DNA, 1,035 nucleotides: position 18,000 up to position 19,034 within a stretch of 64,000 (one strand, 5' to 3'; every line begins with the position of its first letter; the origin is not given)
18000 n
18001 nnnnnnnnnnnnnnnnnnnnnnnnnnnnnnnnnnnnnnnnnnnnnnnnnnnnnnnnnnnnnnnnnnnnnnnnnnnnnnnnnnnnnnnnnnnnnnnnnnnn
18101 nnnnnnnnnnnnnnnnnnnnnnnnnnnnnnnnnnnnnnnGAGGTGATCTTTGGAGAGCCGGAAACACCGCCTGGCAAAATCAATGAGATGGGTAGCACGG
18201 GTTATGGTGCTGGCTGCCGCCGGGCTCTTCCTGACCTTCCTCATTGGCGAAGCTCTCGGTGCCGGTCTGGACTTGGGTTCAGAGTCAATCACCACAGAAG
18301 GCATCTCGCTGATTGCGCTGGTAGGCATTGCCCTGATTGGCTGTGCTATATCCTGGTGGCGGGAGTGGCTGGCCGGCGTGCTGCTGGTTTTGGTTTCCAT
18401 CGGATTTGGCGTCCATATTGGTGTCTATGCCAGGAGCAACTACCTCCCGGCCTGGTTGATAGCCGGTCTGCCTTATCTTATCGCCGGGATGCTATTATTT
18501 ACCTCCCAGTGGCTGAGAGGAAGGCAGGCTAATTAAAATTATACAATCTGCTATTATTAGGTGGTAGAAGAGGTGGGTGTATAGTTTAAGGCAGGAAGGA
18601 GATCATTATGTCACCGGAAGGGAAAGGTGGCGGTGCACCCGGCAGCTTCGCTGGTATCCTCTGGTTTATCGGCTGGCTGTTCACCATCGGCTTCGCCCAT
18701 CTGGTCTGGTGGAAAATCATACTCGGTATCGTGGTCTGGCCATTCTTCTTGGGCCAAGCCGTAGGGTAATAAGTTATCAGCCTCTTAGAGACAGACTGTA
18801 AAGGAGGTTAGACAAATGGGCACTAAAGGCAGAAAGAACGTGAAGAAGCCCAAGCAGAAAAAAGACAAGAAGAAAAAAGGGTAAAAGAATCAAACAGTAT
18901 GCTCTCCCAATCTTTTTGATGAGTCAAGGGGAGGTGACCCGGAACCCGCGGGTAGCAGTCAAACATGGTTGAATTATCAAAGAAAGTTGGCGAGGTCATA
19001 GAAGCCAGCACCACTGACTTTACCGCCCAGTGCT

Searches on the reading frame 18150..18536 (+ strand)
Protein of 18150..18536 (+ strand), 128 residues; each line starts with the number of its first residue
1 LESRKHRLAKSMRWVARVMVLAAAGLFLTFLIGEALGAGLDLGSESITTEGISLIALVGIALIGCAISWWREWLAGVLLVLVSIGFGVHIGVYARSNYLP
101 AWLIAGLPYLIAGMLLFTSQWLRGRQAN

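Call 3: search_protein_families(library=pfam, proteins=[window:18150-18536:+], max_evalue=1)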
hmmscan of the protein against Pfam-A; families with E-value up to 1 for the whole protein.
window:18150-18536:+ (128 aa): 1 family
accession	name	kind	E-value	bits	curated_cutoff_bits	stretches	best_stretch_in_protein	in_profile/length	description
PF24709.1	DUF7670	-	1.4e-11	45.2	29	1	7-126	3-116/118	Domain of unknown function (DUF7670)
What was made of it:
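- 18150..18536 (+): DUF7670 membrane protein of about 4 TM spans, 128 aa, TTG start, AGGAGG SD. A passenger gene, not part of the system. Pfam PF24709 matches at 1.4e-11 (call 3).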

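Call 4: search_protein_families(library=ncbifam, proteins=[window:18150-18536:+], max_evalue=1)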
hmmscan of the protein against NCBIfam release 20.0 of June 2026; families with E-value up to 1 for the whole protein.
window:18150-18536:+ (128 aa): 0 families

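Call 5: search_protein_families(library=padloc, proteins=[window:18150-18536:+], max_evalue=1)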
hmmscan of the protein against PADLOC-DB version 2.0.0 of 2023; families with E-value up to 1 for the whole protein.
window:18150-18536:+ (128 aa): 0 families

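Call 84: find_homologous_proteins(query=window:18150-18536:+, max_evalue=0.001)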
Query window:18150-18536:+ (128 aa): 39 proteins with E <= 0.001 among 390 candidates.
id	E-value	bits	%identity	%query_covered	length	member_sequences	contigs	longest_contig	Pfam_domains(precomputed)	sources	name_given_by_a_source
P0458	4.0e-74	265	100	100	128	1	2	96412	PF24709.2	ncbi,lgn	-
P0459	2.2e-55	204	80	100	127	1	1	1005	PF24709.2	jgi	jgi:hypothetical protein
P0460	1.2e-33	134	56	98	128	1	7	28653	PF24709.2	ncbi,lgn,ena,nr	ncbi:MAG: hypothetical protein ISS55_06700 [Dehalococcoidales bacterium]|nr:hypothetical protein [De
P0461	7.7e-33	131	56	98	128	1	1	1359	PF24709.2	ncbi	-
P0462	7.9e-29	118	53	99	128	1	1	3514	PF24709.2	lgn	-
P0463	1.9e-27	114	50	96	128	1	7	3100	PF24709.2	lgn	-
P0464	3.4e-26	110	52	93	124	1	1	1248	PF24709.2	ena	-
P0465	4.6e-26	109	50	95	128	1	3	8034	PF24709.2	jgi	jgi:hypothetical protein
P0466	6.0e-26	109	51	93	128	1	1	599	PF24709.2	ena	-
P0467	1.2e-24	105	48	99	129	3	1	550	PF24709.2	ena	-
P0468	2.2e-24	104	48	98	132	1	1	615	PF24709.2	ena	-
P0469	4.7e-24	103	47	100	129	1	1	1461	PF24709.2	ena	-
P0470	1.2e-23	101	53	90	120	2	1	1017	PF24709.2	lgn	-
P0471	3.4e-23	100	46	98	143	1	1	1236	PF24709.2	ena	-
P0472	4.3e-22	96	54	83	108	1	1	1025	-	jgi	jgi:predicted RND superfamily exporter protein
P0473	2.6e-21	94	51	84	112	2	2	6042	PF24709.2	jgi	-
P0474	4.3e-20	90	46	93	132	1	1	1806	PF24709.2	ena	-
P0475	1.6e-19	88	50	84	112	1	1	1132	PF24709.2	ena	-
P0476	2.6e-19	87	44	98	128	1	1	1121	PF24709.2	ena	-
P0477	1.4e-18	85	42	99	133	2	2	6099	PF24709.2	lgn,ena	-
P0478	1.8e-18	85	43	91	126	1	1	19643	PF24709.2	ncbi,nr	ncbi:MAG: hypothetical protein J7K77_05165 [Dehalococcoidales bacterium]|nr:hypothetical protein [De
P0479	2.2e-18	84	46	93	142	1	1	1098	PF24709.2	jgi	-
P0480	3.1e-17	81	40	93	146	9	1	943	PF24709.2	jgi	-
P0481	6.5e-17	80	39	99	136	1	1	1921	PF24709.2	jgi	jgi:F0F1-type ATP synthase membrane subunit c/vacuolar-type H+-ATPase subunit K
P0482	1.8e-16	78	40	98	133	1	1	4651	PF24709.2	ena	-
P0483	1.2e-15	76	42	91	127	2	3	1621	PF24709.2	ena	-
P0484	5.5e-15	73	43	90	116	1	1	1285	PF24709.2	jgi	-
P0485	1.8e-12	65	44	70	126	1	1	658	PF24709.2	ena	-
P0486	2.2e-12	65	43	75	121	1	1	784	PF24709.2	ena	-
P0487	3.7e-12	64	45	70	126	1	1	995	PF24709.2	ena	-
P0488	3.8e-12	64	45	70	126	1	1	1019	PF24709.2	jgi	-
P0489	4.3e-12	64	45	70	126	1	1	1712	PF24709.2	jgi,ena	-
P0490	5.4e-12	64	43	70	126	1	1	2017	PF24709.2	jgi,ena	-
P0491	5.4e-12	64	44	70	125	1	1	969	PF24709.2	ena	-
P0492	5.6e-12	64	44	70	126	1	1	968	PF24709.2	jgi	-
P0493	2.1e-11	62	43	71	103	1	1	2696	PF24709.2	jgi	jgi:hypothetical protein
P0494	6.0e-11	60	38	88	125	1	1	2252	PF24709.2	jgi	jgi:hypothetical protein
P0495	1.0e-10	60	37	88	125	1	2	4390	PF24709.2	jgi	jgi:hypothetical protein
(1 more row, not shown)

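Call 85: find_encoding_contigs(protein=P0478, flank=5000, max_places=1)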
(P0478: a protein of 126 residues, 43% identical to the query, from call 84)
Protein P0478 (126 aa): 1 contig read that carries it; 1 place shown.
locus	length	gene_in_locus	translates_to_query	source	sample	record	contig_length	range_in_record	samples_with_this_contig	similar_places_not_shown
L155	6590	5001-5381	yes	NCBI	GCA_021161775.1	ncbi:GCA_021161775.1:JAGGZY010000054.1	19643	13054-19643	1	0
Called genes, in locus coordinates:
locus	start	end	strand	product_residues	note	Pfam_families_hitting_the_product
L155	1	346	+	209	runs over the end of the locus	PF01865:PhoU_div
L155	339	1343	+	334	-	PF01384:PHO4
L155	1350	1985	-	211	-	PF00625:Guanylate_kin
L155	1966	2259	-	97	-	PF04025:RemA-like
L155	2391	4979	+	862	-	PF01624:MutS_I, PF05188:MutS_II, PF05192:MutS_III, PF05190:MutS_IV, PF00488:MutS_V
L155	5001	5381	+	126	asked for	PF24709:DUF7670 (weak)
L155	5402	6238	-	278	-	PF12358:DUF3644, PF18740:EC042_2821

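Call 86: find_encoding_contigs(protein=P0460, flank=5000, max_places=1)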
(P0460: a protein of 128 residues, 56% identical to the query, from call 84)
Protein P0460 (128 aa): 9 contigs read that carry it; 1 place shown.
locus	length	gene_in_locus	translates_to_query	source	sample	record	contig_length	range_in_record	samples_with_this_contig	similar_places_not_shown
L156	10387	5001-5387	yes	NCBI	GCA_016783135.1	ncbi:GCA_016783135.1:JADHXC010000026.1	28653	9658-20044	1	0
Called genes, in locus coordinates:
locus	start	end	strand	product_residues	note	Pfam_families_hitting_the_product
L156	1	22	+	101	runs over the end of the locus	PF02575:YbaB_DNA_bd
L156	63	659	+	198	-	PF21176:RecR_HhH, PF02132:RecR_ZnF (weak), PF01751:Toprim (weak), PF13662:Toprim_4, PF21175:RecR_C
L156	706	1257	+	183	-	-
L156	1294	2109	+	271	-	PF13489:Methyltransf_23, PF13649:Methyltransf_25, PF13847:Methyltransf_31 (weak), PF08241:Methyltransf_11, PF08242:Methyltransf_12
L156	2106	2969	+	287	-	PF10633:NPCBM_assoc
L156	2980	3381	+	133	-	-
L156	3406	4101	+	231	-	PF00702:Hydrolase, PF13419:HAD_2, PF13242:Hydrolase_like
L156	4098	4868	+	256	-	PF11967:RecO_N, PF02565:RecO_C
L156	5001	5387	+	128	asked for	PF24709:DUF7670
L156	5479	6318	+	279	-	PF00753:Lactamase_B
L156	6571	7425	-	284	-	PF01040:UbiA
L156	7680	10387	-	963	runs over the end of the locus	-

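Call 87: find_encoding_contigs(protein=P0465, flank=5000, max_places=2)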
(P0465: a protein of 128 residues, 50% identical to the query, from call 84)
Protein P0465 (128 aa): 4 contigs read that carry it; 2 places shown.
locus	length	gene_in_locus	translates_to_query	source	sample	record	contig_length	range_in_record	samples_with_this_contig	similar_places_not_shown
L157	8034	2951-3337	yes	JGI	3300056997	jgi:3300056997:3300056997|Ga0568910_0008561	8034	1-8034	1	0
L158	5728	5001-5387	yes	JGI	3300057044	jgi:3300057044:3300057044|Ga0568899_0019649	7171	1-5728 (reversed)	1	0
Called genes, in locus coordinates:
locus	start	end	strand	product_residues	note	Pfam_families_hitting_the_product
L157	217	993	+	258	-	PF00106:adh_short, PF08659:KR, PF23441:SDR (weak), PF13561:adh_short_C2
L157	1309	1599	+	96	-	PF27306:AF_2379 (weak)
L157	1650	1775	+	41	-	PF02579:Nitro_FeMo-Co (weak)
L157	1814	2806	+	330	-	PF01883:FeS_assembly_P (weak), PF01656:CbiA, PF10609:ParA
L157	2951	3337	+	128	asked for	PF24709:DUF7670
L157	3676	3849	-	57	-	-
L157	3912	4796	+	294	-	PF03480:DctP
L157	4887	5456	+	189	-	PF04290:DctQ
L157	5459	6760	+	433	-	PF06808:DctM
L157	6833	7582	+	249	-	PF02596:DUF169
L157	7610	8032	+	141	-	?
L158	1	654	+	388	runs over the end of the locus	PF01321:Creatinase_N (weak), PF00557:Peptidase_M24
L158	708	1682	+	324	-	PF00258:Flavodoxin_1, PF12641:Flavodoxin_3, PF12724:Flavodoxin_5, PF12838:Fer4_7 (faint), PF00037:Fer4 (faint), PF13484:Fer4_16 (faint)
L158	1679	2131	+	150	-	-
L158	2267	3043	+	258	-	PF00106:adh_short, PF08659:KR, PF23441:SDR (weak), PF13561:adh_short_C2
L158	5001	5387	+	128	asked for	PF24709:DUF7670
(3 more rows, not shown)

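Call 88: find_encoding_contigs(protein=P0477, flank=5000, max_places=2)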
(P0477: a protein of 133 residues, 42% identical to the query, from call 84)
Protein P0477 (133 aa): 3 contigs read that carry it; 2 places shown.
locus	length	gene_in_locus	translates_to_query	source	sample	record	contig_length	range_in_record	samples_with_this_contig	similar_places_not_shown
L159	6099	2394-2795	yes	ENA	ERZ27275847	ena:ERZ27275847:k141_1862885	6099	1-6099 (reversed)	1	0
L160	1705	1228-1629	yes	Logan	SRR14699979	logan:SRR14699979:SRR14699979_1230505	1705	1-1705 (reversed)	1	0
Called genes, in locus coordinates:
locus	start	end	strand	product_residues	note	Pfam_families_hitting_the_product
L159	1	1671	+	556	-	?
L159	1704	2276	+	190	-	PF09918:DUF2148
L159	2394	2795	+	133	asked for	PF24709:DUF7670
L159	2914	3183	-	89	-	-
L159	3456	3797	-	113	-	PF02627:CMD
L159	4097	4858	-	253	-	PF10370:Rv2993c-like_N, PF01557:FAA_hydrolase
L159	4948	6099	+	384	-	?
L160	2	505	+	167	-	?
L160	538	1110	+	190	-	PF09918:DUF2148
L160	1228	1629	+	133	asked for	PF24709:DUF7670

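Call 89: find_encoding_contigs(protein=P0473, flank=5000, max_places=2)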
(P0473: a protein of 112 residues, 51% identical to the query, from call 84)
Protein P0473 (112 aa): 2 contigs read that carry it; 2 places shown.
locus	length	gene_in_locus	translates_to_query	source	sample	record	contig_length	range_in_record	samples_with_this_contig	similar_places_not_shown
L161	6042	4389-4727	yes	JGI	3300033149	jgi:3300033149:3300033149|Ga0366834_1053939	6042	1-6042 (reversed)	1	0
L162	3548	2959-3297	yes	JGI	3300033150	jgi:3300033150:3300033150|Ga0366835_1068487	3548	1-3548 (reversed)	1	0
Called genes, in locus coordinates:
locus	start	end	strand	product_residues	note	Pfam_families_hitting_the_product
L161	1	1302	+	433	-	?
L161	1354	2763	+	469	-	PF06050:HGD-D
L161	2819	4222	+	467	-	PF06050:HGD-D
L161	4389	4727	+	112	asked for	PF24709:DUF7670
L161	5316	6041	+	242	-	?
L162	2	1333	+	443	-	?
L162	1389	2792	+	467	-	PF06050:HGD-D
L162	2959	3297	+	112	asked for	PF24709:DUF7670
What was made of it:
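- Tried and rejected: A possible link between DUF7670 and DNA-repair genes (after nurA, mutS and recO) was dropped once three further contexts turned out to be unrelated (calls 85-89).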

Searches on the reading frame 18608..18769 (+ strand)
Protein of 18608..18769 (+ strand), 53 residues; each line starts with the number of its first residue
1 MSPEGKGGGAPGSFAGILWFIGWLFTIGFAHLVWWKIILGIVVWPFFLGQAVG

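Call 3: search_protein_families(library=pfam, proteins=[window:18608-18769:+], max_evalue=1)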
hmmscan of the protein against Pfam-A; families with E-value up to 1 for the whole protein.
window:18608-18769:+ (53 aa): 0 families

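Call 4: search_protein_families(library=ncbifam, proteins=[window:18608-18769:+], max_evalue=1)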
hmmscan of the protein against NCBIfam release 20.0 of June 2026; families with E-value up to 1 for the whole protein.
window:18608-18769:+ (53 aa): 0 families

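Call 5: search_protein_families(library=padloc, proteins=[window:18608-18769:+], max_evalue=1)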
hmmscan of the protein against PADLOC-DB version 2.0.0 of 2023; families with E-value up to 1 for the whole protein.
window:18608-18769:+ (53 aa): 0 families
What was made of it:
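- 18608..18769 (+): 53-aa two-span membrane peptide. A real gene, but a sporadic passenger. No family hit (calls 3-5).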

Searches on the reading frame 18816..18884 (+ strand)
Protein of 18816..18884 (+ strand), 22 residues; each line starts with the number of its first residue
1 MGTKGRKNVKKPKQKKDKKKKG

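Call 3: search_protein_families(library=pfam, proteins=[window:18816-18884:+], max_evalue=1)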
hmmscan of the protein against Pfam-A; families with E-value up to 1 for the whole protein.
window:18816-18884:+ (22 aa): 0 families

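Call 4: search_protein_families(library=ncbifam, proteins=[window:18816-18884:+], max_evalue=1)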
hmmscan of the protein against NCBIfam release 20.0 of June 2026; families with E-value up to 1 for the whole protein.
window:18816-18884:+ (22 aa): 0 families

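Call 5: search_protein_families(library=padloc, proteins=[window:18816-18884:+], max_evalue=1)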
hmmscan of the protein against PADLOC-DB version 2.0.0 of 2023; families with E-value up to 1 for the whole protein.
window:18816-18884:+ (22 aa): 0 families

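Call 41: search_solved_structures(query=window:18816-18881:+, max_evalue=10)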
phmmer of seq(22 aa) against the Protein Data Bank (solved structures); distinct sequences matched with E-value up to 10: 0.
